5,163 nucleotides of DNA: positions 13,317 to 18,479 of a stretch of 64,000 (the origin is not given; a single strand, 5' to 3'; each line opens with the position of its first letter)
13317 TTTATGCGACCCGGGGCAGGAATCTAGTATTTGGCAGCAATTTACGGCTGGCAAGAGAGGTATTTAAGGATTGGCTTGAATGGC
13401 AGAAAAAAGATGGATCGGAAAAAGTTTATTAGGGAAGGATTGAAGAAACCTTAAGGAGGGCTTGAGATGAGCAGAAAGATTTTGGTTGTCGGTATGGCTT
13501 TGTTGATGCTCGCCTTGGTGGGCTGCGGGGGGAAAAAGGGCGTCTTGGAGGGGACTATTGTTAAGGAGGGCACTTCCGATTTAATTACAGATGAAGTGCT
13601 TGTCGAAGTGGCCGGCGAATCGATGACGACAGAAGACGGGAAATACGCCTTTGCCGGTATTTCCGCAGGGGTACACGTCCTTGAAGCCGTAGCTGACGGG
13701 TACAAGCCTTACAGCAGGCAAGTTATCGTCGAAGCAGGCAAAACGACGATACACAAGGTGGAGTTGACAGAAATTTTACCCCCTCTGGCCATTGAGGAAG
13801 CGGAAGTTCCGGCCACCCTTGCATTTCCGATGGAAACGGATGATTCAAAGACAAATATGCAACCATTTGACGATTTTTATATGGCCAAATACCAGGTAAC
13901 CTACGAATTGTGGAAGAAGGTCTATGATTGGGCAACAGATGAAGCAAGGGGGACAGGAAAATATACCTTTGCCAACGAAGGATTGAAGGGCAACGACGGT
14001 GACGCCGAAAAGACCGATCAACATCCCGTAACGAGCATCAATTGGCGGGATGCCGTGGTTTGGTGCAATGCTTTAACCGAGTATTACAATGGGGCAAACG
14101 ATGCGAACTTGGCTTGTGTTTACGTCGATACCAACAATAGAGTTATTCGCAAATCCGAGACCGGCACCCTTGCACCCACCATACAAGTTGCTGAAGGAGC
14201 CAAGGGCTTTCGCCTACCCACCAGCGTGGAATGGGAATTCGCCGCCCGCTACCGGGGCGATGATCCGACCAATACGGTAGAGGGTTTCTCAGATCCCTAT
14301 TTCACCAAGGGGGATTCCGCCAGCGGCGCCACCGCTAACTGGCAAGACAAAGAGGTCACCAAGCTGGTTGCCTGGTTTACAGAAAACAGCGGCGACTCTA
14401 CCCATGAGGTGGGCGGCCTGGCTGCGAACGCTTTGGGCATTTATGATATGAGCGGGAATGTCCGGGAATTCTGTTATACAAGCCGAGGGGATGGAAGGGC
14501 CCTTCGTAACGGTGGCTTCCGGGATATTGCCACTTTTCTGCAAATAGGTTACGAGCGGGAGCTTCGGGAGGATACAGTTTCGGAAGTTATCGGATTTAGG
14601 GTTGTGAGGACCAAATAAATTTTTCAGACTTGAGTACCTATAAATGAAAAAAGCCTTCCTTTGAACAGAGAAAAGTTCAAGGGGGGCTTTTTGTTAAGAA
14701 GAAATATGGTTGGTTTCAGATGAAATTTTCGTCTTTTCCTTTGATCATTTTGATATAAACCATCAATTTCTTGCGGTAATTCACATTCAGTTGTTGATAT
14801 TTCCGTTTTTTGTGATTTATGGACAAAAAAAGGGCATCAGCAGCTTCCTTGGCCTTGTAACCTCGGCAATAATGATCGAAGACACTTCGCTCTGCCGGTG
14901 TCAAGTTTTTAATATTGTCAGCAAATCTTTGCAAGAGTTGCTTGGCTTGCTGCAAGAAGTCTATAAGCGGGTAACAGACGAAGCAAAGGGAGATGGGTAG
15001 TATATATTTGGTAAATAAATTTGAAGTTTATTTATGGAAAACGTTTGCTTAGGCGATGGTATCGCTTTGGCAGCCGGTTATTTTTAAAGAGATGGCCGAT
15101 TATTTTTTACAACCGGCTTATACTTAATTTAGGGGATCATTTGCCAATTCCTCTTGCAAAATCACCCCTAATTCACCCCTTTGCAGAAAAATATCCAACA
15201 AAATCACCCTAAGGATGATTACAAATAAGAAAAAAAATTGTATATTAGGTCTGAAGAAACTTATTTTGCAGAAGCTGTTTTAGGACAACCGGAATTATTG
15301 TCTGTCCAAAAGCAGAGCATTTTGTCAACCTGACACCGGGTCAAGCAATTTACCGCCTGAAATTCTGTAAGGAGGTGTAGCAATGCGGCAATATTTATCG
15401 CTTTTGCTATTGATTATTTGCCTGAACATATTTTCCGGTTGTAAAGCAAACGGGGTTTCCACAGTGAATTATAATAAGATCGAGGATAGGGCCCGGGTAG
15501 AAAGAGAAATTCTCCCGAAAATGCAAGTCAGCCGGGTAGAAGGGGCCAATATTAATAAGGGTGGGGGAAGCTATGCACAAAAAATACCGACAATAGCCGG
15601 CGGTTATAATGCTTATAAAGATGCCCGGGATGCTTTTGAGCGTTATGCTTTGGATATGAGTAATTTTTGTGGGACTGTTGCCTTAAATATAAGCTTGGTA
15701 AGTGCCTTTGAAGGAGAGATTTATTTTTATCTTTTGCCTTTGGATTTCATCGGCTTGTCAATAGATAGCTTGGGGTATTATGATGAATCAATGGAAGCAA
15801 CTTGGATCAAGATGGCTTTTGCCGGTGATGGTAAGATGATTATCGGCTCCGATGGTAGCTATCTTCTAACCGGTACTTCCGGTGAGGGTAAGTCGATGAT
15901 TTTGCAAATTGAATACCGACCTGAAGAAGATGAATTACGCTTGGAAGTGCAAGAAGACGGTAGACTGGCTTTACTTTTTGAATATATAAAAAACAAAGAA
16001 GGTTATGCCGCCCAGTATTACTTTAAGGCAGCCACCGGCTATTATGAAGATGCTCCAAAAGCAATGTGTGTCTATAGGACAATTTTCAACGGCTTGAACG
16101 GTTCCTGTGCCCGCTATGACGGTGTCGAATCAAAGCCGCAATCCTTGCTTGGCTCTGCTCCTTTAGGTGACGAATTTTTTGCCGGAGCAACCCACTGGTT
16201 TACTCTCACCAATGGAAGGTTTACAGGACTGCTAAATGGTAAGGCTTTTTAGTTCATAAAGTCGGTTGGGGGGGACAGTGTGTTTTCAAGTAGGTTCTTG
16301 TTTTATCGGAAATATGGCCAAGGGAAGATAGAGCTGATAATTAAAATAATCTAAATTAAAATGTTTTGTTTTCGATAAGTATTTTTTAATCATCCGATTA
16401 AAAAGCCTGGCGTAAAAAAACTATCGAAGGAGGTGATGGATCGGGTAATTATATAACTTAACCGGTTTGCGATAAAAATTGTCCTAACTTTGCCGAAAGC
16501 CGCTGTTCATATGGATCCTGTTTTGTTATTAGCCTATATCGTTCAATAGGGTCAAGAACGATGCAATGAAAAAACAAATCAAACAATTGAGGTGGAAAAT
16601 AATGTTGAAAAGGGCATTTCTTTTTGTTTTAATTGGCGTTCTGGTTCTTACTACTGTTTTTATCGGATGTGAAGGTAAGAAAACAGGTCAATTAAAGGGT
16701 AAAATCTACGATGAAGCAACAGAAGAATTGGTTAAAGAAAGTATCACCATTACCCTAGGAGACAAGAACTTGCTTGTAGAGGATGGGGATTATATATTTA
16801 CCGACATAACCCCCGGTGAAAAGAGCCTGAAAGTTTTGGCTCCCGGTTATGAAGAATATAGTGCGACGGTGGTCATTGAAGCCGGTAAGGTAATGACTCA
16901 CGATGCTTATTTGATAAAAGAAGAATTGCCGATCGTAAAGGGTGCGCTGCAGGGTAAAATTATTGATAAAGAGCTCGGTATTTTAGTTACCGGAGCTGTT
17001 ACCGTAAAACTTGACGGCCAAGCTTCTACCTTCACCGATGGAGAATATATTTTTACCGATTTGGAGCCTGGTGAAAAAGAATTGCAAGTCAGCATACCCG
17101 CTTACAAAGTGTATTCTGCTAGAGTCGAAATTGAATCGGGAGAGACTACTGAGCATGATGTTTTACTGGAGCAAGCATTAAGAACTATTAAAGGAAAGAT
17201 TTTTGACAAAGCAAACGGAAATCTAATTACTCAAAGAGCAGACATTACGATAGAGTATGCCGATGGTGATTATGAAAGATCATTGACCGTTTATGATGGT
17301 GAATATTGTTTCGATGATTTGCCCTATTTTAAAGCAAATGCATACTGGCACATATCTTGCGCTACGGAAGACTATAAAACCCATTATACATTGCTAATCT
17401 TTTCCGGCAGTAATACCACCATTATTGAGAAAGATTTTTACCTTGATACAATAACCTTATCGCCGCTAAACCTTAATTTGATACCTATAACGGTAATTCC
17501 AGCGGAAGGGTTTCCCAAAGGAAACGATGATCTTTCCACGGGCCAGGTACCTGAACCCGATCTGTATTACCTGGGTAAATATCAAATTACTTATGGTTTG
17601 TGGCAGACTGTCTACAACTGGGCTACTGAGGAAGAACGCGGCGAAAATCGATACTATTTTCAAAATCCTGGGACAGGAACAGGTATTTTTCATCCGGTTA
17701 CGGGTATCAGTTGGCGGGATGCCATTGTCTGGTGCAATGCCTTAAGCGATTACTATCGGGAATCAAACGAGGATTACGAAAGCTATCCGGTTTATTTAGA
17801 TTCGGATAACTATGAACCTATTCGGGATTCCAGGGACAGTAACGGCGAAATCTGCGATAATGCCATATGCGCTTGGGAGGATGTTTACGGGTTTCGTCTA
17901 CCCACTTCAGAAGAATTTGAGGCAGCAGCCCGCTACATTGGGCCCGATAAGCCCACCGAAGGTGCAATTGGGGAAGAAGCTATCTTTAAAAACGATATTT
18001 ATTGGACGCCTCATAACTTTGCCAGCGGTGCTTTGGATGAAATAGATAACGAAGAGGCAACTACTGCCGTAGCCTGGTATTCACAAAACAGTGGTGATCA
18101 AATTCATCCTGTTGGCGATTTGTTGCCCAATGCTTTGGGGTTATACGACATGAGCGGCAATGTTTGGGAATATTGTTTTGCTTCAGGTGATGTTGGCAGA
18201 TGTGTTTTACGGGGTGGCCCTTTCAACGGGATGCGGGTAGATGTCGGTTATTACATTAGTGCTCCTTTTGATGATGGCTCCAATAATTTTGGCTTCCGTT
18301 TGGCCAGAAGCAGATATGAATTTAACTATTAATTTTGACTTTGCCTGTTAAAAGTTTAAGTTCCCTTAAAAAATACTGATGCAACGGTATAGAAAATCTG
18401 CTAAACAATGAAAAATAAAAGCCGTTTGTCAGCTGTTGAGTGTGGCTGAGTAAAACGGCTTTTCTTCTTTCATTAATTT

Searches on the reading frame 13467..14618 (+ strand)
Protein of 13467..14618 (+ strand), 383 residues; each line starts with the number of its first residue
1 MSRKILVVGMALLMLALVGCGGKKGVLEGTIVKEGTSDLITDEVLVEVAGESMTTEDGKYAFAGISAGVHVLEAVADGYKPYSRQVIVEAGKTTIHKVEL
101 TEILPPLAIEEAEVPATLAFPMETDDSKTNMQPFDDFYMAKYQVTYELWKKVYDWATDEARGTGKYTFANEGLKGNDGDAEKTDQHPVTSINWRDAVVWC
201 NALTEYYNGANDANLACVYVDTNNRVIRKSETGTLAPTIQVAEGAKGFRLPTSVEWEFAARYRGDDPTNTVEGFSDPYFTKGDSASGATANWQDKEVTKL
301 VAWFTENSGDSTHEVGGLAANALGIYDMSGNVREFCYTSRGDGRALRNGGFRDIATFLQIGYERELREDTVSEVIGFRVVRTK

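Call 7: find_encoding_contigs(protein=window:13467-14618:+, flank=8000, max_places=10)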
Protein window:13467-14618:+ (383 aa): 2 contigs read that carry it; 2 places shown.
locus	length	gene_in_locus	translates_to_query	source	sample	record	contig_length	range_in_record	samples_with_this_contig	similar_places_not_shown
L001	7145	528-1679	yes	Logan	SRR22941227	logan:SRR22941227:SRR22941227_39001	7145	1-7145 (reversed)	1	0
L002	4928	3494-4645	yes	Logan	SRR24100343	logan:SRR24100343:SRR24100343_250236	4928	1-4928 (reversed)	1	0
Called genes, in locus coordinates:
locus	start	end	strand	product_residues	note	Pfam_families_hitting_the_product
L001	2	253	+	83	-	?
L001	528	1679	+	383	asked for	PF13620:CarboxypepD_reg (weak), PF03781:FGE-sulfatase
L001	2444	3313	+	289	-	-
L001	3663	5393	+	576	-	PF11008:DUF2846 (faint), PF12985:DUF3869 (faint), PF13715:CarbopepD_reg_2 (faint), PF09430:EMC7_beta-sandw (faint), PF08308:PEGA (faint), PF13620:CarboxypepD_reg (weak), PF03781:FGE-sulfatase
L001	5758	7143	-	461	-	?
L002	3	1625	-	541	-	?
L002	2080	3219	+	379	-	PF13620:CarboxypepD_reg, PF13715:CarbopepD_reg_2 (weak), PF03781:FGE-sulfatase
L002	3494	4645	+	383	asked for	PF13620:CarboxypepD_reg (weak), PF03781:FGE-sulfatase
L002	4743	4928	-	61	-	?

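Call 12: find_related_loci(query=L002:2080-3216:+, collection=genome_contigs, flank=6000)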
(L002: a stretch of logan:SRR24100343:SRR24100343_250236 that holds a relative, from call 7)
Query L002:2080-3216:+ (379 aa) in genome_contigs; peptide patterns used: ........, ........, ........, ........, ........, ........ (x = any residue, [..] = any of these).
191 stretches matched a pattern; 113 encode a relative of the query (tblastn E <= 1e-3); the best 80 are kept; 80 distinct loci.
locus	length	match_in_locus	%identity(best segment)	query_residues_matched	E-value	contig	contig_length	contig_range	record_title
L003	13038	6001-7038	37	32-379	3e-57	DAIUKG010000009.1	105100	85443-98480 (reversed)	MAG TPA_asm: Spirochaetota bacterium isolate CTOTU18769 NODE_123_length_105100_cov_10.994688, whole genome shotgun seque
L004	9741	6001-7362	40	105-379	8e-48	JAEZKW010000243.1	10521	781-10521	MAG: Bacillota bacterium isolate OH_CDB_50 k127_622691, whole genome shotgun sequence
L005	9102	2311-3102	42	116-379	2e-43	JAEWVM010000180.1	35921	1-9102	MAG: Spirochaetes bacterium isolate OH_SDB_63 k127_46300, whole genome shotgun sequence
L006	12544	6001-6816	38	112-379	2e-41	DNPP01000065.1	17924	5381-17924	MAG TPA_asm: Bacillota bacterium isolate UBA8346 contig_12856, whole genome shotgun sequence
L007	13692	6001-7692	31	116-377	4e-28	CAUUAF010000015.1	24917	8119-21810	MAG TPA_asm: uncultured Treponema sp. isolate ERR10228863_bin.49_MetaWRAP_v1.3_MAG genome assembly, contig: ERZ21659590.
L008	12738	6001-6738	35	128-378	6e-28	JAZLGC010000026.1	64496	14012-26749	MAG: Treponemataceae bacterium isolate T1900045000_TA20190062.MAGScoT_cleanbin_000021 SGB_4284_k141_957021, whole genome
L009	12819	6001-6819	33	117-374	1e-27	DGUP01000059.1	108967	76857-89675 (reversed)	MAG TPA_asm: Treponema sp. UBA4307 UBA4307_contig_268, whole genome shotgun sequence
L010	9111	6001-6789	34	128-379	2e-27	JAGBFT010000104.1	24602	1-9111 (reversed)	MAG: Spirochaetaceae bacterium isolate RGIG9078 Water_deer_Rectum.Co__c1183985, whole genome shotgun sequence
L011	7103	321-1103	35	128-379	7e-27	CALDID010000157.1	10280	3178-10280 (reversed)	MAG TPA_asm: uncultured Treponema sp. isolate ERR1278103_bin.5_CONCOCT_v1.1_MAG genome assembly, contig: ERZ841272.8587,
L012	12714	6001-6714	32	128-374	4e-27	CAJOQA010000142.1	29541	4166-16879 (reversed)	uncultured Treponema sp. isolate Rumen_Coassembly_mag_2490 genome assembly, contig: k87_6980415, whole genome shotgun se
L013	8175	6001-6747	36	131-374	3e-26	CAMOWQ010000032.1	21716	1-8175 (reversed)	MAG: uncultured Treponema sp. isolate SRR873605_bin.134_metaWRAP_v1.3_MAG genome assembly, contig: NODE_4156_length_2171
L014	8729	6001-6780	33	128-374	5e-26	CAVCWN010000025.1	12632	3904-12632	Desulfovibrionaceae bacterium isolate SRR8978224_cleanbin_000004 genome assembly, contig: Spades_SRR8978224_contig_247,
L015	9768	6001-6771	32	128-377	4e-26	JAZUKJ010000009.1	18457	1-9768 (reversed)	MAG: Treponema sp. isolate T1900045249_TH20190019.MAGScoT_cleanbin_000025 SGB_5728_k141_1200002, whole genome shotgun se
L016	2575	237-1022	32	128-377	7e-26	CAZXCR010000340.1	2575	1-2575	MAG TPA_asm: uncultured Treponema sp. isolate binchicken_co323_173 genome assembly, contig: NODE_46771_length_2575_cov_4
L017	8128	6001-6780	32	128-374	4e-25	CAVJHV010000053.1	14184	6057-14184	Treponemataceae bacterium isolate H07616-L1_cleanbin_000045 genome assembly, contig: Spades_H07616-L1_contig_3013, whole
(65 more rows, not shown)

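Call 16: search_protein_families(library=pfam, proteins=[L002:2080-3216:+, window:13467-14615:+])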
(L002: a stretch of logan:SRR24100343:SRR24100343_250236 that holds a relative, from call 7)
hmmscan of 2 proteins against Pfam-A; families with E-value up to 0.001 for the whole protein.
L002:2080-3216:+ (379 aa): 6 families
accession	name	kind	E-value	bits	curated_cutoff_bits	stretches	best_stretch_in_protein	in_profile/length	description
PF03781.23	FGE-sulfatase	-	3.5e-32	112.5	23.3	1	128-376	34-254/255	Sulfatase-modifying factor enzyme 1-like domain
PF13620.12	CarboxypepD_reg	-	1.7e-09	38.3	32.3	1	48-100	28-81/82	Carboxypeptidase regulatory-like domain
PF13715.12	CarbopepD_reg_2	-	5.2e-07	30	32.2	1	51-104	27-80/88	CarboxypepD_reg-like domain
PF08308.17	PEGA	-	2.7e-05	24.4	20.8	1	61-102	28-69/71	PEGA domain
PF11008.14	DUF2846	-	0.0001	22.8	34.3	0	49-93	30-73/92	Protein of unknown function (DUF2846)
PF14686.12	fn3_3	-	0.0005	20.2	24.4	0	55-93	32-72/75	Polysaccharide lyase family 4, domain II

window:13467-14615:+ (383 aa): 3 families
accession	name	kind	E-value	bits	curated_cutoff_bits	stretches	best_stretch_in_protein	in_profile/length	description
PF03781.23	FGE-sulfatase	-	5.2e-27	95.6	23.3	1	133-339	33-192/255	Sulfatase-modifying factor enzyme 1-like domain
PF13620.12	CarboxypepD_reg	-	9.3e-08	32.8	32.3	1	48-101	28-82/82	Carboxypeptidase regulatory-like domain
PF13715.12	CarbopepD_reg_2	-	0.00085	19.7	32.2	0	28-101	2-77/88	CarboxypepD_reg-like domain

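Call 52: search_protein_families(library=ncbifam, proteins=[window:13467-14615:+], max_evalue=0.001)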
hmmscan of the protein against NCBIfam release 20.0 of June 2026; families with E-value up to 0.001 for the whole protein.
window:13467-14615:+ (383 aa): 5 families
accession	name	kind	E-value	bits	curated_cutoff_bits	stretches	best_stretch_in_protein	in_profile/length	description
TIGR03525.2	GldK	equivalog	5.9e-14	52.2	350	1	184-338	218-336/408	T9SS ring complex lipoprotein PorK/GldK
TIGR02171.1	Fb_sc_TIGR02171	subfamily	1.4e-10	39.9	544.35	1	180-261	98-172/912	TIGR02171 family lipoprotein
NF052345.1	S_layer_anammox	exception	1.6e-09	35.7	1400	1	24-109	1312-1400/1596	Kustd1514 family S-layer glycoprotein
TIGR03530.1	GldJ_short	equivalog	4.2e-07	29.2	382.9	0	186-337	160-314/396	gliding motility lipoprotein GldJ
TIGR03524.1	GldJ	equivalog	1.3e-05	24.1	458.2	1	244-335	258-360/559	gliding motility lipoprotein GldJ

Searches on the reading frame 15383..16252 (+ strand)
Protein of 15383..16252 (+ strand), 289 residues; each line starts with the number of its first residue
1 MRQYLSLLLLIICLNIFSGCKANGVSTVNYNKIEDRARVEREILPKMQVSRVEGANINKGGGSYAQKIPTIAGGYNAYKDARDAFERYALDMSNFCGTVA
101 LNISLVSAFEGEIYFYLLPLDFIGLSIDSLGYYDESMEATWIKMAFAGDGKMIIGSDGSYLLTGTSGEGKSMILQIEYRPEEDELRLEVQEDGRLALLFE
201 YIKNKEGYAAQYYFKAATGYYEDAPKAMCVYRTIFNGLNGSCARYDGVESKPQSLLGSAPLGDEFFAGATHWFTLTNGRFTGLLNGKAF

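Call 16: search_protein_families(library=pfam, proteins=[window:15383-16249:+])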
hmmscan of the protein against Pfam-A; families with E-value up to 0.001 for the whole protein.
window:15383-16249:+ (289 aa): 0 families

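Call 18: find_encoding_contigs(protein=window:15383-16252:+, flank=8000, max_places=10)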
Protein window:15383-16252:+ (289 aa): 1 contig read that carries it; 1 place shown.
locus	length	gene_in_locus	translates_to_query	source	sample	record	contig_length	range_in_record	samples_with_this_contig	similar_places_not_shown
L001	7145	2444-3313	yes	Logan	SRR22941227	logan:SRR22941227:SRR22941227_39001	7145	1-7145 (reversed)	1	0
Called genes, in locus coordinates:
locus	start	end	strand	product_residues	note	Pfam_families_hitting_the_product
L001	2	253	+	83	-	?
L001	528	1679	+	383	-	PF13620:CarboxypepD_reg (weak), PF03781:FGE-sulfatase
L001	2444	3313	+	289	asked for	-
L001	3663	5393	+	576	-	PF11008:DUF2846 (faint), PF12985:DUF3869 (faint), PF13715:CarbopepD_reg_2 (faint), PF09430:EMC7_beta-sandw (faint), PF08308:PEGA (faint), PF13620:CarboxypepD_reg (weak), PF03781:FGE-sulfatase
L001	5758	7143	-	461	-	?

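Call 52: search_protein_families(library=ncbifam, proteins=[P0123, window:15383-16249:+], max_evalue=0.001)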
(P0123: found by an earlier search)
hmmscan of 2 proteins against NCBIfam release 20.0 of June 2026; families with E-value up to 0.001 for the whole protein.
P0123 (379 aa): 8 families
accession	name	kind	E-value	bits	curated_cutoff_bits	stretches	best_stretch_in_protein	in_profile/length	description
TIGR03525.2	GldK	equivalog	2.9e-12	46.6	350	1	243-334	251-336/408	T9SS ring complex lipoprotein PorK/GldK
TIGR02171.1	Fb_sc_TIGR02171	subfamily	7.2e-11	40.8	544.35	2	181-271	101-184/912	TIGR02171 family lipoprotein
NF052345.1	S_layer_anammox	exception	1.7e-08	32.3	1400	1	47-105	1336-1396/1596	Kustd1514 family S-layer glycoprotein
TIGR03530.1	GldJ_short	equivalog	3.9e-06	26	382.9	1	184-334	160-315/396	gliding motility lipoprotein GldJ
NF051459.1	pyoverdine_PvdO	equivalog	2.7e-05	23.4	500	1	306-354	187-234/280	dihydropyoverdine dehydrogenase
TIGR03440.2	egtB_TIGR03440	equivalog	0.00038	19.7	360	0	246-303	291-349/413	ergothioneine biosynthesis protein EgtB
NF041186.1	SenA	equivalog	0.00039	19.9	420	0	147-199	236-286/382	selenoneine synthase SenA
TIGR03524.1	GldJ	equivalog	0.00058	18.7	458.2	1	294-334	320-363/559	gliding motility lipoprotein GldJ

window:15383-16249:+ (289 aa): 0 families

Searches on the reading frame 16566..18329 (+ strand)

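Call 16: search_protein_families(library=pfam, proteins=[window:16566-18329:+])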
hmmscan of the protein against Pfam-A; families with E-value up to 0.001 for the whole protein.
window:16566-18329:+ (588 aa): 8 families
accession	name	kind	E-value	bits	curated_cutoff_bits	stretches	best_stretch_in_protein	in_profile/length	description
PF03781.23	FGE-sulfatase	-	4.8e-21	76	23.3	1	333-539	36-191/255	Sulfatase-modifying factor enzyme 1-like domain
PF13620.12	CarboxypepD_reg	-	1.3e-16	61.1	32.3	2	128-201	2-81/82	Carboxypeptidase regulatory-like domain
PF13715.12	CarbopepD_reg_2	-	3e-10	40.4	32.2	1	129-203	2-78/88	CarboxypepD_reg-like domain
PF08308.17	PEGA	-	8.7e-10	38.8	20.8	1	164-203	30-69/71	PEGA domain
PF12985.13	DUF3869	-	7.6e-07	29.7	24.5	0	43-107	8-71/85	Domain of unknown function (DUF3869)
PF11008.14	DUF2846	-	6.1e-06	26.7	34.3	0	144-193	23-72/92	Protein of unknown function (DUF2846)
PF09430.16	EMC7_beta-sandw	-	2.3e-05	25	26.6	0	145-196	12-66/122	ER membrane protein complex subunit 7, beta-sandwich domain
PF17210.9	SdrD_B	-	0.00015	22.4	29.7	0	153-185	42-74/112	SdrD B-like domain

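Call 52: search_protein_families(library=ncbifam, proteins=[P0123, window:16602-18329:+], max_evalue=0.001)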
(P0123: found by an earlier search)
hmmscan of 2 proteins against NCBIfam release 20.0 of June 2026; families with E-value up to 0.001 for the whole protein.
P0123 (379 aa): 8 families
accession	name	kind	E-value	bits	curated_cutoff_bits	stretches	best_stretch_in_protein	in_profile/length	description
TIGR03525.2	GldK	equivalog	2.9e-12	46.6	350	1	243-334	251-336/408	T9SS ring complex lipoprotein PorK/GldK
TIGR02171.1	Fb_sc_TIGR02171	subfamily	7.2e-11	40.8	544.35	2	181-271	101-184/912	TIGR02171 family lipoprotein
NF052345.1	S_layer_anammox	exception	1.7e-08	32.3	1400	1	47-105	1336-1396/1596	Kustd1514 family S-layer glycoprotein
TIGR03530.1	GldJ_short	equivalog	3.9e-06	26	382.9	1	184-334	160-315/396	gliding motility lipoprotein GldJ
NF051459.1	pyoverdine_PvdO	equivalog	2.7e-05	23.4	500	1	306-354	187-234/280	dihydropyoverdine dehydrogenase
TIGR03440.2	egtB_TIGR03440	equivalog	0.00038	19.7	360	0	246-303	291-349/413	ergothioneine biosynthesis protein EgtB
NF041186.1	SenA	equivalog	0.00039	19.9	420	0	147-199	236-286/382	selenoneine synthase SenA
TIGR03524.1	GldJ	equivalog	0.00058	18.7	458.2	1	294-334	320-363/559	gliding motility lipoprotein GldJ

window:16602-18329:+ (576 aa): 3 families
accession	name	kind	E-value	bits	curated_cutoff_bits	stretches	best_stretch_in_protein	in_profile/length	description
NF052345.1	S_layer_anammox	exception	8.9e-11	39.9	1400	2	113-194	1312-1396/1596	Kustd1514 family S-layer glycoprotein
TIGR03525.2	GldK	equivalog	3e-06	26.8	350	1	428-525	253-334/408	T9SS ring complex lipoprotein PorK/GldK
NF051459.1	pyoverdine_PvdO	equivalog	0.00015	20.9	500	1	495-525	184-215/280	dihydropyoverdine dehydrogenase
